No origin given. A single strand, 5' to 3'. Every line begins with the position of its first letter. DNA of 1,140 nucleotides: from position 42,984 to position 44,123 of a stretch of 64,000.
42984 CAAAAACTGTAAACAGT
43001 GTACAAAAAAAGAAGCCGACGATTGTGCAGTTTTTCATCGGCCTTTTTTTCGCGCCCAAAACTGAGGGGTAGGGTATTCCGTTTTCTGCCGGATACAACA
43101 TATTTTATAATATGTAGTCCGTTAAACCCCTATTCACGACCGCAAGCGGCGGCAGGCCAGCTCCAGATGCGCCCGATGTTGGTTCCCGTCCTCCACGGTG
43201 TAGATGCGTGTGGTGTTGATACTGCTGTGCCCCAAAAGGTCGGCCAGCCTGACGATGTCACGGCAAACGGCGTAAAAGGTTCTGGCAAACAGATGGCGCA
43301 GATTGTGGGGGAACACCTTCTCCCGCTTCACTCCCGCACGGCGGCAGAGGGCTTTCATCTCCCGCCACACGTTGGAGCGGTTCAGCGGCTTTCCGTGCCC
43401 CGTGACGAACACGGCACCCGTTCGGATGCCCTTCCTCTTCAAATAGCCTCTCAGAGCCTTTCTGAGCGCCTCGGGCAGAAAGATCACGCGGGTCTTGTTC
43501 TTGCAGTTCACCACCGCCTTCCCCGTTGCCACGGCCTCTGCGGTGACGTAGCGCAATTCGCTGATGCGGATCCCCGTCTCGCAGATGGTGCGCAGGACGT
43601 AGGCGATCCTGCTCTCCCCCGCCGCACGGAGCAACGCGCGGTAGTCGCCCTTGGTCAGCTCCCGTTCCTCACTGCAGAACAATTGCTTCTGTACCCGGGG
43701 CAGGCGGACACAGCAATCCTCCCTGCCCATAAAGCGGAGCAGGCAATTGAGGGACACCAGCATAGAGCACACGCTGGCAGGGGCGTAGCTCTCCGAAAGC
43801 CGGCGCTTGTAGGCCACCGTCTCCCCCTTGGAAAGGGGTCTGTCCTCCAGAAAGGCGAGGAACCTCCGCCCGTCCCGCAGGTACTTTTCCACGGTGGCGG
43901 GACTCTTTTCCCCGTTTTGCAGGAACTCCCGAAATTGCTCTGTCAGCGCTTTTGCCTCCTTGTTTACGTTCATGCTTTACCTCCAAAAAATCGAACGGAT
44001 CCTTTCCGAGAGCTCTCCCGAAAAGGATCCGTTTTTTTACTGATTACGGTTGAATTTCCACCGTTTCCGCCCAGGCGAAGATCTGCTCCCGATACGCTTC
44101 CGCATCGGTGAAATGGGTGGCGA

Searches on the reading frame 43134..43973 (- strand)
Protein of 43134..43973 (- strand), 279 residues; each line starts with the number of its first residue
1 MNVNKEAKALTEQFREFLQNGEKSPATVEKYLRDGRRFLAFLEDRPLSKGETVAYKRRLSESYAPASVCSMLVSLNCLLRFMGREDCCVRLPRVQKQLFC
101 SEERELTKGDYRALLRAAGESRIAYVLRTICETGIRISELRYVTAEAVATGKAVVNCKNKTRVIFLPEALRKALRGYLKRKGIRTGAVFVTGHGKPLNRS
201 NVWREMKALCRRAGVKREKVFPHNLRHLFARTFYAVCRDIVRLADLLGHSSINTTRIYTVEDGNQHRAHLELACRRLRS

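Call 6: search_protein_families(library=pfam, proteins=[window:43134-43973:-], max_evalue=0.01)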
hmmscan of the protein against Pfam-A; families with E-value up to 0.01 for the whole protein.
window:43134-43973:- (279 aa): 3 families
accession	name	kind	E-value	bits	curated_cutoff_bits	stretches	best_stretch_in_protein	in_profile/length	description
PF00589.27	Phage_integrase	-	7.5e-25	88.1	27.1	1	106-261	3-168/172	Phage integrase family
PF02899.23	Phage_int_SAM_1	-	0.0032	18.2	22.3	0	12-84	2-81/83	Phage integrase, N-terminal SAM-like domain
PF13495.12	Phage_int_SAM_4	-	0.0093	16.8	27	0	10-48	1-39/85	Phage integrase, N-terminal SAM-like domain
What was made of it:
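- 43134..43973 (-): Xer-like tyrosine recombinase (279 aa), the presumed invertase of the switch. Pfam Phage_integrase 7.5e-25 (call 6).
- Checked: The recombinase (43134-43973, minus strand, 279 aa) hits Pfam Phage_integrase at 7.5e-25 (call 6).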

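Call 7: search_protein_families(library=ncbifam, proteins=[window:43134-43973:-], max_evalue=0.01)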
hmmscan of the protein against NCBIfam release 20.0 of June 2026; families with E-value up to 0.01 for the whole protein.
window:43134-43973:- (279 aa): 11 families
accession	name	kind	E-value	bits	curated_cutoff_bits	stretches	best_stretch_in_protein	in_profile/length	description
NF040815.2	recomb_XerA_Arch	equivalog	1.1e-36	126.8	220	1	12-265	1-258/263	site-specific tyrosine recombinase/integron integrase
TIGR02225.1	recomb_XerD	equivalog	2.9e-29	102.3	329.6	1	13-260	2-273/290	site-specific tyrosine recombinase XerD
NF001399.0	PRK00283.1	subfamily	1.3e-28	100.2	279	1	7-260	5-282/300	tyrosine recombinase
TIGR02224.1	recomb_XerC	equivalog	1.1e-27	97.2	335.15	1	13-262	2-278/295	tyrosine recombinase XerC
NF003462.0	PRK05084.1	equivalog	7.9e-15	54.4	267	1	129-270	203-353/360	tyrosine recombinase XerS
TIGR02249.1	integrase_gron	subfamily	8.5e-14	51.6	265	1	197-259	237-298/315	integron integrase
NF002331.0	PRK01287.1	subfamily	7.5e-13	48.2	371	1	6-259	25-310/365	site-specific tyrosine recombinase XerC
NF011946.0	PRK15417.1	equivalog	3.2e-10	39.7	435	1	204-259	259-313/337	integron integrase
NF002685.0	PRK02436.1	equivalog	2e-07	31.1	178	1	11-255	2-240/245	site-specific tyrosine recombinase XerD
NF007371.0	PRK09871.1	subfamily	5.9e-06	25.9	222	1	182-262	96-175/198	tyrosine-type DNA invertase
NF007370.0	PRK09870.1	subfamily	5e-05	23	221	1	183-262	102-180/200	tyrosine-type DNA invertase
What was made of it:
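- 43134..43973 (-): Best NCBIfam hits are XerA/XerD/XerC, all below their cut-offs (call 7).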

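Call 11: find_encoding_contigs(protein=window:43134-43973:-, flank=4000, max_places=10)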
Protein window:43134-43973:- (279 aa): 10 contigs read that carry it; 6 places shown.
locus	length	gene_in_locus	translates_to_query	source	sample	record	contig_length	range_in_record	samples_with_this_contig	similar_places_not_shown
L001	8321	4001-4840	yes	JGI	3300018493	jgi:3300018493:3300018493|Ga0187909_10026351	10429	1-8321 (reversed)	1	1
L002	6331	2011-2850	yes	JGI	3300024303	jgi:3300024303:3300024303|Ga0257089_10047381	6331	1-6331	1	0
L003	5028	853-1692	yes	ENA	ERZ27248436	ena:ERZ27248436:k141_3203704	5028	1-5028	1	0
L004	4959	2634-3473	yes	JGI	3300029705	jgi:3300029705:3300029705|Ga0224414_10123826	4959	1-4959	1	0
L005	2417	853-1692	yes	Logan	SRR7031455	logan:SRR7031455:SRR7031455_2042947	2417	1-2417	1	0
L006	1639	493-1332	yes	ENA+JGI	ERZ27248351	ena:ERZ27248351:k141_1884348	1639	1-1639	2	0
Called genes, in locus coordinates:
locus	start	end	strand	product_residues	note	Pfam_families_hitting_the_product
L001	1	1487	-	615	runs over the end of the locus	PF02463:SMC_N (faint), PF00005:ABC_tran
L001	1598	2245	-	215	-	PF14689:SPOB_a, PF02518:HATPase_c, PF14501:HATPase_c_5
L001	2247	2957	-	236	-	PF00072:Response_reg, PF04397:LytTR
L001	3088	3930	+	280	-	-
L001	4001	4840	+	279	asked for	PF00589:Phage_integrase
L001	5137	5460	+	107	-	-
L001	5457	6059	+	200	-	PF10502:Peptidase_S26, PF00717:Peptidase_S24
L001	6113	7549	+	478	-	PF17802:SpaA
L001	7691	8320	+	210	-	?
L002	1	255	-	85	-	?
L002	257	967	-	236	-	PF00072:Response_reg, PF04397:LytTR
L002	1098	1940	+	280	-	-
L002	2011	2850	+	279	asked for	PF00589:Phage_integrase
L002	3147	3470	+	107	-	-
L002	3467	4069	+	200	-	PF10502:Peptidase_S26, PF00717:Peptidase_S24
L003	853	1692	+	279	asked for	PF00589:Phage_integrase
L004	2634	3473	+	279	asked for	PF00589:Phage_integrase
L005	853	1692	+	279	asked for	PF00589:Phage_integrase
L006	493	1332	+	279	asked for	PF00589:Phage_integrase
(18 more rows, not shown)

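Call 13: find_homologous_proteins(query=window:43134-43973:-, max_evalue=1e-20)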
Query window:43134-43973:- (279 aa): 7997 proteins with E <= 1e-20 among 8000 candidates; the best 120 are listed.
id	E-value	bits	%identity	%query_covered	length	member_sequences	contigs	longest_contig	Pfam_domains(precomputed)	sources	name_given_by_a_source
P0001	5.3e-179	611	99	100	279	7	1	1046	PF00589.28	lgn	-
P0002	8.4e-115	400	65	92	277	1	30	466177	PF00589.28,PF02899.24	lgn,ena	-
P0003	9.3e-115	400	65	92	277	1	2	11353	PF00589.28,PF02899.24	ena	-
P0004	3.0e-114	399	65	92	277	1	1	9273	PF00589.28,PF02899.24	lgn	-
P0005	3.5e-114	398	65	92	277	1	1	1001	PF00589.28,PF02899.24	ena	-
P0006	5.3e-114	398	66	92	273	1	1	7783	PF13495.13,PF00589.28,PF02899.24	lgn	-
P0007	1.2e-113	397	68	98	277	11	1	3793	PF00589.28,PF02899.24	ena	-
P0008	3.0e-113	395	64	92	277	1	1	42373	PF00589.28,PF02899.24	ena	-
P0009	1.9e-112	393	68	92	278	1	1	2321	PF00589.28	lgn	-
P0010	2.2e-112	393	62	97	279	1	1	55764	PF00589.28,PF02899.24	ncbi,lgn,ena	-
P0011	3.8e-112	392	61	96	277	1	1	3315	PF00589.28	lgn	-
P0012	5.7e-112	391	65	95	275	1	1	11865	PF00589.28,PF02899.24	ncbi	-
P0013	8.2e-112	391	66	93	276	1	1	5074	PF00589.28,PF02899.24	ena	-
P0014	1.3e-111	390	64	92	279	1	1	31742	PF00589.28,PF02899.24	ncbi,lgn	-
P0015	5.3e-111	388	63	95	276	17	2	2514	PF00589.28,PF02899.24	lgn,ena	-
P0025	1.2e-109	384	63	93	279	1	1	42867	PF00589.28,PF02899.24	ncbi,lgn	-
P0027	2.3e-109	383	64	93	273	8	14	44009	PF00589.28,PF02899.24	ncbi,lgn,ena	-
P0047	1.3e-107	377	63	92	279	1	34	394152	PF00589.28,PF02899.24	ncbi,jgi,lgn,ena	-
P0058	3.5e-107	376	62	93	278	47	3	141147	PF00589.28,PF02899.24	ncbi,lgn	-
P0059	3.8e-107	375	62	97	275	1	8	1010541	PF00589.28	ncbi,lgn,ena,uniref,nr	ncbi:integrase [Hydrogeniiclostridium mannosilyticum]|uniref:Integrase n=1 Tax=Hydrogeniiclostridium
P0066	6.1e-107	375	64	92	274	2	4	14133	PF00589.28,PF02899.24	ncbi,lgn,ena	-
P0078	1.9e-106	373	60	93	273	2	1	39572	PF00589.28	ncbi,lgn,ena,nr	ncbi:MAG: tyrosine-type recombinase/integrase [Clostridiales bacterium]|nr:tyrosine-type recombinase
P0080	1.9e-106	373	62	92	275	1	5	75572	PF13495.13,PF00589.28,PF02899.24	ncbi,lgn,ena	-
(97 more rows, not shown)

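Call 15: find_related_loci(query=A2, collection=genome_contigs, flank=4000)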
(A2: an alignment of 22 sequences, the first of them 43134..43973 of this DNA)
Query A2 (279 aa) in genome_contigs; peptide patterns used: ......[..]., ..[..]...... (x = any residue, [..] = any of these).
600 stretches matched a pattern (row limit reached: there are more); 585 encode a relative of the query (tblastn E <= 1e-3); the best 80 are kept; 80 distinct loci.
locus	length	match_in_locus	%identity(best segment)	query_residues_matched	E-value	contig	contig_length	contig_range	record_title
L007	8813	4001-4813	68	4-277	2e-119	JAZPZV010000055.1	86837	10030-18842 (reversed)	MAG: Eubacteriales bacterium isolate T1900044644_TS20190110.MAGScoT_cleanbin_000020 SGB_1321_k141_977946, whole genome s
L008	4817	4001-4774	63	14-271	6e-112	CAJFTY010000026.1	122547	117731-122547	Candidatus Metaruminococcus caecorum isolate Coassembly_mag_161 genome assembly, contig: MAGpy_11413_min2k_bin_161_fak87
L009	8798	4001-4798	63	9-271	2e-110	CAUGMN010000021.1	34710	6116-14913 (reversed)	MAG TPA_asm: uncultured Eubacteriales bacterium isolate SRR16280022_bin.28_MetaWRAP_v1.3_MAG genome assembly, contig: ER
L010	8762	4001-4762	62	18-271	5e-109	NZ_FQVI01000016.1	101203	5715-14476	Lactonifactor longoviformis DSM 17459, whole genome shotgun sequence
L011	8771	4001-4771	61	14-270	8e-106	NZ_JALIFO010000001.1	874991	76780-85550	Cuneatibacter sp. NSJ-177 B-1669N-35_ctg00002, whole genome shotgun sequence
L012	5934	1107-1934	56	2-277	4e-105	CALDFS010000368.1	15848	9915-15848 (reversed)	MAG TPA_asm: uncultured Ruminococcus sp. isolate SRR2857969_bin.50_CONCOCT_v1.1_MAG genome assembly, contig: ERZ505737.4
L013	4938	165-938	60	14-271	2e-104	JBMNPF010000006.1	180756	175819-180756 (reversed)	MAG: Oscillospiraceae bacterium isolate SBF912SR2HQ0005 scaffold_239_c1, whole genome shotgun sequence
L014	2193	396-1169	60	14-271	6e-108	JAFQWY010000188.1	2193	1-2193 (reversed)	MAG: Clostridia bacterium isolate RGIG2226 Goat_Colon.Co__c1316346, whole genome shotgun sequence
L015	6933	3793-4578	59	13-271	4e-103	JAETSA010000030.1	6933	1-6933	MAG: Bacillota bacterium isolate S31_Bin1 scaffold_6759_2, whole genome shotgun sequence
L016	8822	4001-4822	58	1-270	2e-99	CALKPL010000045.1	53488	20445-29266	MAG TPA_asm: uncultured Clostridia bacterium isolate ERR912096_bin.105_CONCOCT_v1.1_MAG genome assembly, contig: ERZ8273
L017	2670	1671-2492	52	1-271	2e-99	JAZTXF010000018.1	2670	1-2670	MAG: Candidatus Gastranaerophilaceae bacterium isolate T1900045331_YK20190020.MAGScoT_cleanbin_000010 SGB_6524_k141_8933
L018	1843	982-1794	51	2-271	3e-101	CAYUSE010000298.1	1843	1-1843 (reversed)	MAG TPA_asm: uncultured Lachnospiraceae bacterium isolate SRP287540_co2_367 genome assembly, contig: NODE_73933_length_1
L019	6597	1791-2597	54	7-271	2e-95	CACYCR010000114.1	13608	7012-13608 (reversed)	MAG: Ruminococcaceae bacterium isolate RUG11826 genome assembly, contig: RUG11826_asm_114, whole genome shotgun sequence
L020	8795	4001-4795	54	10-271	3e-95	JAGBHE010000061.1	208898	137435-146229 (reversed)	MAG: Clostridia bacterium isolate RGIG9115 Water_deer_Rectum.Co__c1021244, whole genome shotgun sequence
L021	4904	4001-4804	52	7-271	2e-95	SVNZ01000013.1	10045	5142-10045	MAG: Oscillospiraceae bacterium isolate SIG552 NODE_13712_length_10045_cov_48.432083, whole genome shotgun sequence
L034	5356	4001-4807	55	10-271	3e-92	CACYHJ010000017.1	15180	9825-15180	MAG: Ruminococcaceae bacterium isolate RUG11941 genome assembly, contig: RUG11941_asm_17, whole genome shotgun sequence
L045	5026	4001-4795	54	11-271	2e-91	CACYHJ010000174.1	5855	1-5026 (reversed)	MAG: Ruminococcaceae bacterium isolate RUG11941 genome assembly, contig: RUG11941_asm_174, whole genome shotgun sequence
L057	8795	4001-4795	48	10-271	4e-90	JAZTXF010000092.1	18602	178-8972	MAG: Candidatus Gastranaerophilaceae bacterium isolate T1900045331_YK20190020.MAGScoT_cleanbin_000010 SGB_6524_k141_2431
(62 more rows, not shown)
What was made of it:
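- On Housekeeping XerC/XerD/XerA/XerS recombinases: Two genome assemblies contribute two loci each to the set (L017/L057 and L034/L045; call 15).
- Family (80 genome loci, recombinase 48-68% identical; call 15):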

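Call 31: search_protein_families(library=pfam, alignment_id=A3, max_evalue=0.0001)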
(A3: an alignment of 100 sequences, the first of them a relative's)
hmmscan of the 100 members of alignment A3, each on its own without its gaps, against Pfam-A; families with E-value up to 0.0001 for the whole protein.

A. member 1, L007:5296-6054:+ (253 aa): 2 families
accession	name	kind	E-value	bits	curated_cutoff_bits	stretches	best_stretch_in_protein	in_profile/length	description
PF10502.14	Peptidase_S26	-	9.6e-36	123.7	22.9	1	92-244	2-168/168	Signal peptidase, peptidase S26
PF00717.28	Peptidase_S24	-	2.6e-07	30.8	23.3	1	115-169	37-90/116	Peptidase S24-like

B. families by the number of members that match (of 100 scanned): 82 families (the first 25 are shown)
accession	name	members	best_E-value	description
PF00440.29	TetR_N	10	1.4e-09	Bacterial regulatory proteins, tetR family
PF13306.12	LRR_5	5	4.6e-90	BspA type Leucine rich repeat region (6 copies)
PF13421.11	Band_7_1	5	7e-48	SPFH domain-Band 7 family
PF12773.13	DZR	4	1.6e-31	Double zinc ribbon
PF13240.11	Zn_Ribbon_1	4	3.2e-25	zinc-ribbon domain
PF13248.11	Zn_ribbon_3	4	2.3e-16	zinc-ribbon domain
PF13855.12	LRR_8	4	6.4e-16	Leucine rich repeat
PF17032.10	Zn_ribbon_15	4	7.9e-14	zinc-ribbon family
PF18912.6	DZR_2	4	4.9e-08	Double zinc ribbon domain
PF09479.16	Flg_new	3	7.9e-20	Listeria-Bacteroides repeat domain (List_Bact_rpt)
PF00404.24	Dockerin_1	3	3e-12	Dockerin type I domain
PF01145.31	Band_7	3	1.2e-05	SPFH domain / Band 7 family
PF03457.19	HA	2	2.4e-70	Helicase associated domain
PF10502.14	Peptidase_S26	2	9.6e-36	Signal peptidase, peptidase S26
PF00395.25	SLH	2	2.2e-34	S-layer homology domain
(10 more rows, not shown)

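Call 44: search_solved_structures(query=window:43134-43973:-, max_evalue=0.00001)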
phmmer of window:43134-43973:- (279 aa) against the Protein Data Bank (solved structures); distinct sequences matched with E-value up to 0.00001: 6.
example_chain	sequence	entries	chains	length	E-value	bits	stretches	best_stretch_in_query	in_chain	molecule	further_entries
4a8e_A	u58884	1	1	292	2.9e-17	66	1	11-261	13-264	PROBABLE TYROSINE RECOMBINASE XERC-LIKE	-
5hxy_A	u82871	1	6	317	7.4e-17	64.6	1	10-260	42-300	Tyrosine recombinase XerA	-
1a0p_A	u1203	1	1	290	3e-13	52.8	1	56-260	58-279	SITE-SPECIFIC RECOMBINASE XERD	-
5dcf_A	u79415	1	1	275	1.8e-12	50.3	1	120-260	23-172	Tyrosine recombinase XerD,DNA translocase FtsK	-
5jjv_A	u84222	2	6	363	5.4e-11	45.4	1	170-262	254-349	Tyrosine recombinase XerH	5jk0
9i5v_14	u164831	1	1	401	2.9e-09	39.8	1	124-261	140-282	Ribosome-associated translation inhibitor RaiA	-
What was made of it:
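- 43134..43973 (-): Closest solved structures are archaeal XerA entries 4a8e and 5hxy (call 44).
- Closest known: Xer/dif and Cre/loxP core sites. Same: The closest solved structures are XerA and XerD (call 44).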

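Call 57: list_cluster_members(proteins=[P0010, P0014, P0025, P0027, P0047, P0058, P0059, P0066, P0080, P0078])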
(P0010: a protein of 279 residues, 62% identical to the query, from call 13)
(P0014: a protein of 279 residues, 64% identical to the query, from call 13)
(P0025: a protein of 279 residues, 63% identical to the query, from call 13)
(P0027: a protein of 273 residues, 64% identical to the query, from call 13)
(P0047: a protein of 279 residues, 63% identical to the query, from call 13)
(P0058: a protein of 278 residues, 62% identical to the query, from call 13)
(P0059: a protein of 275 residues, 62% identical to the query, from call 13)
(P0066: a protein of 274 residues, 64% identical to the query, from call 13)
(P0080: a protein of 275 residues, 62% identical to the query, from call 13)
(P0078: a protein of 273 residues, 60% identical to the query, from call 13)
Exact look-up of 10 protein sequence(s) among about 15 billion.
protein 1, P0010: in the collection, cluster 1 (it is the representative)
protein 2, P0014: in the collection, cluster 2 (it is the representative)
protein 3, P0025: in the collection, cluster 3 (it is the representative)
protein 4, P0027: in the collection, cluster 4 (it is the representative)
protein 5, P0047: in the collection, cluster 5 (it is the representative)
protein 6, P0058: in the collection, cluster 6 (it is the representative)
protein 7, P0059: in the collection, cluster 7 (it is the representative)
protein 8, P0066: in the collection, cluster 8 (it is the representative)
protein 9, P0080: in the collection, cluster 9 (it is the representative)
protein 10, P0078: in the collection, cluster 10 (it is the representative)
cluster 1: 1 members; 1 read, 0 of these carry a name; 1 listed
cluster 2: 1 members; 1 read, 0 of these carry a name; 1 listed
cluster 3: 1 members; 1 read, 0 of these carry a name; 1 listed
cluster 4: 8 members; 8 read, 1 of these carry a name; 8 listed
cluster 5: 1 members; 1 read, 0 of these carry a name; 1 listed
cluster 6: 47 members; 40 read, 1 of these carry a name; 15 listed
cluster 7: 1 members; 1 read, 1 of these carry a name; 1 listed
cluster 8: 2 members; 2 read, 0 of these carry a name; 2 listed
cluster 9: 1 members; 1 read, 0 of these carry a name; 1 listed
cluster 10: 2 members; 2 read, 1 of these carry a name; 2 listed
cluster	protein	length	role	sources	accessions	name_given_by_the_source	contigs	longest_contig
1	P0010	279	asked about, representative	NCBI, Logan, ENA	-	-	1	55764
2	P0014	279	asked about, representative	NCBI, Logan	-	-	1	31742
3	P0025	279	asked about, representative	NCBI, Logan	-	-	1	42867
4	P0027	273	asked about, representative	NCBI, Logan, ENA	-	-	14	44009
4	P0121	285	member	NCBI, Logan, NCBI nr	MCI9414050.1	MAG: tyrosine-type recombinase/integrase [Clostridiales bacterium] | tyrosine-type recombinase/integrase [Clostridiales bacterium]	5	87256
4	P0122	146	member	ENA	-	-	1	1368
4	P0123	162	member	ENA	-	-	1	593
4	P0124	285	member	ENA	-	-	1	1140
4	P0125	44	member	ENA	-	-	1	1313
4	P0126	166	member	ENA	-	-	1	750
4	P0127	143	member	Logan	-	-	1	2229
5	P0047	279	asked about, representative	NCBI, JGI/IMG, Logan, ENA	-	-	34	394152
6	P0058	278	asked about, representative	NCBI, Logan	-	-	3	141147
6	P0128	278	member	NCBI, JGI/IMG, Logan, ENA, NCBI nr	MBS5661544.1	MAG: tyrosine-type recombinase/integrase [Clostridiales bacterium] | tyrosine-type recombinase/integrase [Clostridiales bacterium]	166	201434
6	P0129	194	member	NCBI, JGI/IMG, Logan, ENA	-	-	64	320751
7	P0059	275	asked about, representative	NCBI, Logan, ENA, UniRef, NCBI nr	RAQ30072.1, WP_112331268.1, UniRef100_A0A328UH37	integrase [Hydrogeniiclostridium mannosilyticum] | Integrase n=1 Tax=Hydrogeniiclostridium mannosilyticum TaxID=2764322 ... | tyrosine-type recombinase/integrase [Hydrogeniiclostridium mannosilyticum]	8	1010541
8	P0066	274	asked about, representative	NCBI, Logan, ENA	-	-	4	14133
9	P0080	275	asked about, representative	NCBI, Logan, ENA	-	-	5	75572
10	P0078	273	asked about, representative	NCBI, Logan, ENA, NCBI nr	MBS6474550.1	MAG: tyrosine-type recombinase/integrase [Clostridiales bacterium] | tyrosine-type recombinase/integrase [Clostridiales bacterium]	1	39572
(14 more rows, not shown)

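Call 65: search_dna_similar(query=window:43134-43973:-, collection=plasmids, mode=protein, max_evalue=1e-30, max_rows=12)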
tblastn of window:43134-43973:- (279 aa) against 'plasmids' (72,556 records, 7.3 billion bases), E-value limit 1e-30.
Records with a match: 5; places in all: 5; records where one place covers at least 80% of the query: 5.
Best place of each record, by identity: <60% 5.
By first word of the organism name: Subdoligranulum 2; Monoglobus 1; Pusillibacter 1; Sebaldella 1.
By predicted mobility (MOB-suite, as given by PLSDB): non-mobilizable 4; conjugative 1.
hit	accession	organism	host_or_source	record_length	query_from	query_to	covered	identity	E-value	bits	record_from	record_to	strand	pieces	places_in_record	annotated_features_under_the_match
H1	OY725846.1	Subdoligranulum variabile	-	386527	22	270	89%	50.8%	5e-71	244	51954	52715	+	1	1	none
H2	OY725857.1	Subdoligranulum variabile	-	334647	12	266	91%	49.0%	4e-72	247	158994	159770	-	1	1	none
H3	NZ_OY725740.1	Monoglobus pectinilyticus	-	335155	12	271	93%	46.4%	3e-78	265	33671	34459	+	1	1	tyrosine-type recombinase/integrase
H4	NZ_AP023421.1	Pusillibacter faecalis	Homo sapiens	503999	14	271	92%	46.6%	7e-73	249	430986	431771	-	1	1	tyrosine-type recombinase/integrase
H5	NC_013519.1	Sebaldella termitidis ATCC 33386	-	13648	12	271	93%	35.0%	1e-41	159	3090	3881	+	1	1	tyrosine-type recombinase/integrase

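Call 66: search_dna_similar(query=window:43134-43973:-, collection=phages, mode=protein, max_evalue=1e-30, max_rows=8)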
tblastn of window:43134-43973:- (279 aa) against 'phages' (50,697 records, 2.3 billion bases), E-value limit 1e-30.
Records with a match: 1; places in all: 1; records where one place covers at least 80% of the query: 1.
Best place of each record, by identity: <60% 1.
By first word of the organism name: Bacteriophage 1.
By host as written in the record: - 1.
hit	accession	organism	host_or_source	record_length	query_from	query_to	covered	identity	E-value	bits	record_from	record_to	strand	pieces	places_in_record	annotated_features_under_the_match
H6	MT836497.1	Bacteriophage sp.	human fecal samples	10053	6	266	94%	42.9%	4e-56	199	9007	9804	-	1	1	record has no annotation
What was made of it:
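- Tried and rejected: The recombinase is rare in plasmid and phage records: 5 and 1 hits at 35-51% identity, the best ones on 330-500-kb replicons (calls 65, 66).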

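Call 67: get_annotated_region(hit=H4, flank=3500)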
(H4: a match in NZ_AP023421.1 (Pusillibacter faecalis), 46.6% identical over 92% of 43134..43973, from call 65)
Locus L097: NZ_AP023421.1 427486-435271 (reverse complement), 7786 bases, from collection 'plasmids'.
description: Pusillibacter faecalis strain MM59 plasmid pMM59_01
organism: Pusillibacter faecalis (NCBI taxid 2714358)
taxonomy: Bacteria; Bacillota; Clostridia; Eubacteriales; Oscillospiraceae; Pusillibacter; Pusillibacter faecalis
host: -; source: Homo sapiens; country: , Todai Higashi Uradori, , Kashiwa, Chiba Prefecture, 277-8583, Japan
typing (MOB-suite, as given by PLSDB): conjugative; relaxase MOBQ,MOBV; mating-pair formation MPF_T
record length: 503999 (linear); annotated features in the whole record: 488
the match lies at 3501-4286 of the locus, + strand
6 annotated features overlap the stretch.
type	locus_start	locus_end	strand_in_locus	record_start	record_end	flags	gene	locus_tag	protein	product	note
CDS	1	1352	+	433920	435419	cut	-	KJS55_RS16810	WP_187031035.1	Na(+)/glucose symporter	-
CDS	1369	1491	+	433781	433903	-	-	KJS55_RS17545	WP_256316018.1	hypothetical protein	-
CDS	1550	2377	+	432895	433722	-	-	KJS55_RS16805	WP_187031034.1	carbon-nitrogen hydrolase family protein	-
CDS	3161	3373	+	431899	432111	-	-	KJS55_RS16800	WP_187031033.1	hypothetical protein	-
CDS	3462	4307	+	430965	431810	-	-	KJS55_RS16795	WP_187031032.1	tyrosine-type recombinase/integrase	GO:0015074 - DNA integration [Evidence IEA]; GO:0006310 - DNA recombination [Evidence IEA]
CDS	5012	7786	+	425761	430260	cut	-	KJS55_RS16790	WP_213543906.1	S-layer homology domain-containing protein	-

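Call 68: get_annotated_region(hit=H3, flank=3500)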
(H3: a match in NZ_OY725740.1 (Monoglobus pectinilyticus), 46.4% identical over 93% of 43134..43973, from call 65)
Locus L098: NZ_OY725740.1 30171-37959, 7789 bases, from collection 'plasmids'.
description: Monoglobus pectinilyticus strain Ruminococcaceae species TSDC17.2-1.2 plasmid 16, complete sequence
organism: Monoglobus pectinilyticus (NCBI taxid 1981510)
taxonomy: Bacteria; Bacillota; Clostridia; Monoglobales; Monoglobaceae; Monoglobus; Monoglobus pectinilyticus
host: -; source: -; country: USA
typing (MOB-suite, as given by PLSDB): non-mobilizable
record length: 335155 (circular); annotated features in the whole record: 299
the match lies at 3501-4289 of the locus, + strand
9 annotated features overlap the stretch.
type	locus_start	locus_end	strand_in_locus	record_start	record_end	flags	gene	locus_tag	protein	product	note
CDS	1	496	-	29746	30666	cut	-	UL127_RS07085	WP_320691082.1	SufD family Fe-S cluster assembly protein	-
CDS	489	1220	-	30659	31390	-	-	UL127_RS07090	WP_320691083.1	ATP-binding cassette domain-containing protein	-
CDS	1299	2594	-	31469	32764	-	-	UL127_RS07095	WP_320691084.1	cytochrome c biogenesis protein/redoxin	-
CDS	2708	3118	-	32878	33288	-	-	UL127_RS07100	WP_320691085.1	Rrf2 family transcriptional regulator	-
CDS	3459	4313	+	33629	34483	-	-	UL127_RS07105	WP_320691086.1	tyrosine-type recombinase/integrase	GO:0015074 - DNA integration [Evidence IEA]; GO:0006310 - DNA recombination [Evidence IEA]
CDS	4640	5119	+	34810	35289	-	-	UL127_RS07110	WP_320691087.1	hypothetical protein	-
CDS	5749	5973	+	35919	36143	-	-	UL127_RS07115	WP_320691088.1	hypothetical protein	-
CDS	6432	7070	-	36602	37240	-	-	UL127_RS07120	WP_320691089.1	S-layer homology domain-containing protein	-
CDS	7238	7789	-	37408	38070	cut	-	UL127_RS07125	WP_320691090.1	hypothetical protein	-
